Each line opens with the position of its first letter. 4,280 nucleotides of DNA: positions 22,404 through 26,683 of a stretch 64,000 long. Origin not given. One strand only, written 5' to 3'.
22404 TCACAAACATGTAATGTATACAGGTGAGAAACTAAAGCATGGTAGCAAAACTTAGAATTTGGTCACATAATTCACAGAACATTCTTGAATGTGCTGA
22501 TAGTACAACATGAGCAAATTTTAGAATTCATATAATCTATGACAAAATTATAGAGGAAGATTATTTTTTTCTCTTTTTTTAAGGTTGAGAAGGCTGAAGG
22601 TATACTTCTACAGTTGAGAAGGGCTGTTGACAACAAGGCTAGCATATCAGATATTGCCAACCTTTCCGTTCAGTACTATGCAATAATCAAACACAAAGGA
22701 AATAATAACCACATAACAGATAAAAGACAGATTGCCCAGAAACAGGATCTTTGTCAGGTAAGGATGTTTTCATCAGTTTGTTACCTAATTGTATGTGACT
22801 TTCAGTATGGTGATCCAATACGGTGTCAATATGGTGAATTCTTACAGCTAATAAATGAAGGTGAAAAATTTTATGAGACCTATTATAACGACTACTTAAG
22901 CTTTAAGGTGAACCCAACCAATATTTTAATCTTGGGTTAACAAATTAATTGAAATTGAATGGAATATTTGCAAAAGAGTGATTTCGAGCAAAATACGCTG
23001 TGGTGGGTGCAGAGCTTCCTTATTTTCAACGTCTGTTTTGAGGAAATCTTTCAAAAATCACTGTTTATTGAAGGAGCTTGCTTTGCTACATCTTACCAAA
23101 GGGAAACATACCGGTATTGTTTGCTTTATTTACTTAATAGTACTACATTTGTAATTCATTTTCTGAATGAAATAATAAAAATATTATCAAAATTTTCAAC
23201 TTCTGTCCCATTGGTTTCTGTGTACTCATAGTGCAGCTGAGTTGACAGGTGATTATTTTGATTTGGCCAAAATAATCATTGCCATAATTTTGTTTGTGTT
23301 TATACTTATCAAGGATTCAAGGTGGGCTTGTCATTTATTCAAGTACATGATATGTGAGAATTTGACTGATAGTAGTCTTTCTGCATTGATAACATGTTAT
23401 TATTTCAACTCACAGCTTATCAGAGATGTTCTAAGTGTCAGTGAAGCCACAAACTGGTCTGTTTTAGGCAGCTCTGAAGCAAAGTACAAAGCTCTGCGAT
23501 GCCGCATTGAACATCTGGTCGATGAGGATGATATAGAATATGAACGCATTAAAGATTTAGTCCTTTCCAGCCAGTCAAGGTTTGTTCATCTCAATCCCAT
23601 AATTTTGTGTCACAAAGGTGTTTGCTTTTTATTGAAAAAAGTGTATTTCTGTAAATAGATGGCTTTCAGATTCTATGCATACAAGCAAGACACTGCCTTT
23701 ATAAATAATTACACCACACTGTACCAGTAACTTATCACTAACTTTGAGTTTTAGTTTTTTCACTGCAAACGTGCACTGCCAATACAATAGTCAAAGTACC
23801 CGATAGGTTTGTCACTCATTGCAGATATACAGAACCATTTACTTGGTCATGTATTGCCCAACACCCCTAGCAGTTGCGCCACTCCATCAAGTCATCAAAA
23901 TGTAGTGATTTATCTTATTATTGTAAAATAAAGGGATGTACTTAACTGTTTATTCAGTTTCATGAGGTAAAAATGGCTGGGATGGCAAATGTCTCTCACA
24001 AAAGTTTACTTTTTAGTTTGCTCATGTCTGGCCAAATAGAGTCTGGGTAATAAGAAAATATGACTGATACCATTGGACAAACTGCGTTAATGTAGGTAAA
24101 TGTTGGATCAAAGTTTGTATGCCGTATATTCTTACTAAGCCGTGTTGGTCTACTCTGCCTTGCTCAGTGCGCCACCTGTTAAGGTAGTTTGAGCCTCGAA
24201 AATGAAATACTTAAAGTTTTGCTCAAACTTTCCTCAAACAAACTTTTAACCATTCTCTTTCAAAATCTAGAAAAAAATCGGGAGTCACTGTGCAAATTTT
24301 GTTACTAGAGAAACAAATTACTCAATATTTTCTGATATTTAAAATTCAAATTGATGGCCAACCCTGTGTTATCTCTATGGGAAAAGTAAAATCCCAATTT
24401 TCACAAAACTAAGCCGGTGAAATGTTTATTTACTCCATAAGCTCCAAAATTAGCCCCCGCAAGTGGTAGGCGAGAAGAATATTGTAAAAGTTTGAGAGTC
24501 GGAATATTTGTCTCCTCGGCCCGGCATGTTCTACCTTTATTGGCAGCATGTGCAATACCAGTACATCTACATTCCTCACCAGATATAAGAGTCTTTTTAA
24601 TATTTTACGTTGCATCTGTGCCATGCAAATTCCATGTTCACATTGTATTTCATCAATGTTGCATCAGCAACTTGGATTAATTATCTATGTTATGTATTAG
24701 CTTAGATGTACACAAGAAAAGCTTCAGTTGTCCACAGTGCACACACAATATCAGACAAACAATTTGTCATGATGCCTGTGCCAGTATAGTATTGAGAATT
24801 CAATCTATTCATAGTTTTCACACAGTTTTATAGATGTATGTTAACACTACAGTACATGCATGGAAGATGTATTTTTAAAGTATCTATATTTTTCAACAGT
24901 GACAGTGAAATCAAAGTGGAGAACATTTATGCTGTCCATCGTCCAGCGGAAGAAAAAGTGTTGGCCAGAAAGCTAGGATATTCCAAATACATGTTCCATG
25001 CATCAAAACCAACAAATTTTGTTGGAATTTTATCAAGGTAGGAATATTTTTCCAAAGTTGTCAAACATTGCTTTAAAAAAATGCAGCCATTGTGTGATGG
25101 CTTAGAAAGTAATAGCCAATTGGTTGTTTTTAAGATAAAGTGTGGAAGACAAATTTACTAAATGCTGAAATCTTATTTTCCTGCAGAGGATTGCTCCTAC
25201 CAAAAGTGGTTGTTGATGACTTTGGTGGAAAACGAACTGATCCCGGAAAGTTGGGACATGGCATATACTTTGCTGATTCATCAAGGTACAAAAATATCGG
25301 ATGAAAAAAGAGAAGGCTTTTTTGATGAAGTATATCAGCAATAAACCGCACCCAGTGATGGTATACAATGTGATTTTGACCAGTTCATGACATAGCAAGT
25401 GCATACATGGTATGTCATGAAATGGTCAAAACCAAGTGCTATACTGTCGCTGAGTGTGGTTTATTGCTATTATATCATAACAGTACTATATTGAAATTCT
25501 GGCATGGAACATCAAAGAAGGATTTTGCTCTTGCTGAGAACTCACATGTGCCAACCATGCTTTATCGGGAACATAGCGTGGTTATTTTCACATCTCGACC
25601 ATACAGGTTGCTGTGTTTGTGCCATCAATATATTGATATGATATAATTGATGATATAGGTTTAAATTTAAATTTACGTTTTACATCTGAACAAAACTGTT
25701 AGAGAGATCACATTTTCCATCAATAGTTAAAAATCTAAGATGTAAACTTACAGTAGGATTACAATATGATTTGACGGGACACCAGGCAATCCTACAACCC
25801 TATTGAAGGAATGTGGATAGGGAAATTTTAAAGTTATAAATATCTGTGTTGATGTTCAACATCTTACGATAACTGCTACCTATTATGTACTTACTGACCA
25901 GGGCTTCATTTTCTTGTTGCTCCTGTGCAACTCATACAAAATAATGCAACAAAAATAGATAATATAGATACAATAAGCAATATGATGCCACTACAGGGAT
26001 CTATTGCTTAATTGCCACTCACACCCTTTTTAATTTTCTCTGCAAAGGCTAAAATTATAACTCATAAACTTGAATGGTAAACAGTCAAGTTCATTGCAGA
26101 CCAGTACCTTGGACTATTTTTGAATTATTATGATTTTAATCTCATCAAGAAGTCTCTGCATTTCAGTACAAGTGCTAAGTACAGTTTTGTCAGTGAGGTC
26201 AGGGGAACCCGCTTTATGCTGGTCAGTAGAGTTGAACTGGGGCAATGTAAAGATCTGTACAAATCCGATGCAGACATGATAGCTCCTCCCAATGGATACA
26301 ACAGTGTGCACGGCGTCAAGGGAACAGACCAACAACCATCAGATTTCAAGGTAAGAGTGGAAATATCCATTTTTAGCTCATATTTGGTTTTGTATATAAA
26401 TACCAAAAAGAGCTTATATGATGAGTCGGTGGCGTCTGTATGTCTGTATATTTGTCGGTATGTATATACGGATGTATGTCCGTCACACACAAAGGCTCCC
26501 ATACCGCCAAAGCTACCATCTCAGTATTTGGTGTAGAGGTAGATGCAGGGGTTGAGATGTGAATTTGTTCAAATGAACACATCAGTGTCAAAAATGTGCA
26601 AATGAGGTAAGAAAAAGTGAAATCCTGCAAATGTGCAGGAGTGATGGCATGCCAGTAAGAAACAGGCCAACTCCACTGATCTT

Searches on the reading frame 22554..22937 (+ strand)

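Call 14: search_protein_families(library=pfam, proteins=[window:22554-22937:+], max_evalue=0.01)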
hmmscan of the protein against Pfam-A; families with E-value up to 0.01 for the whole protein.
window:22554-22937:+ (128 aa): 1 family
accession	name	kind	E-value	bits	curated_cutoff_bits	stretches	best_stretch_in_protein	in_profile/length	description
PF02877.19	PARP_reg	-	3e-05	24.6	26.8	1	10-68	43-107/135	Poly(ADP-ribose) polymerase, regulatory domain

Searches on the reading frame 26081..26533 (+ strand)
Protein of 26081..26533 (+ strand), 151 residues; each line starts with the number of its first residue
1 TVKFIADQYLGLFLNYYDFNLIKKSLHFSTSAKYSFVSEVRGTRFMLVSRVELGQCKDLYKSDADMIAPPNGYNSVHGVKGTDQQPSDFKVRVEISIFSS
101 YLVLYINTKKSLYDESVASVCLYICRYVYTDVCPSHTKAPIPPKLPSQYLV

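Call 14: search_protein_families(library=pfam, proteins=[window:26081-26533:+], max_evalue=0.01)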
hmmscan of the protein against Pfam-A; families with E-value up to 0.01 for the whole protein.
window:26081-26533:+ (151 aa): 1 family
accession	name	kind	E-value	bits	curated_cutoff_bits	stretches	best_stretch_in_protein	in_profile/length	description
PF00644.27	PARP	-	7.9e-11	42.3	26.7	1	28-91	93-154/199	Poly(ADP-ribose) polymerase catalytic domain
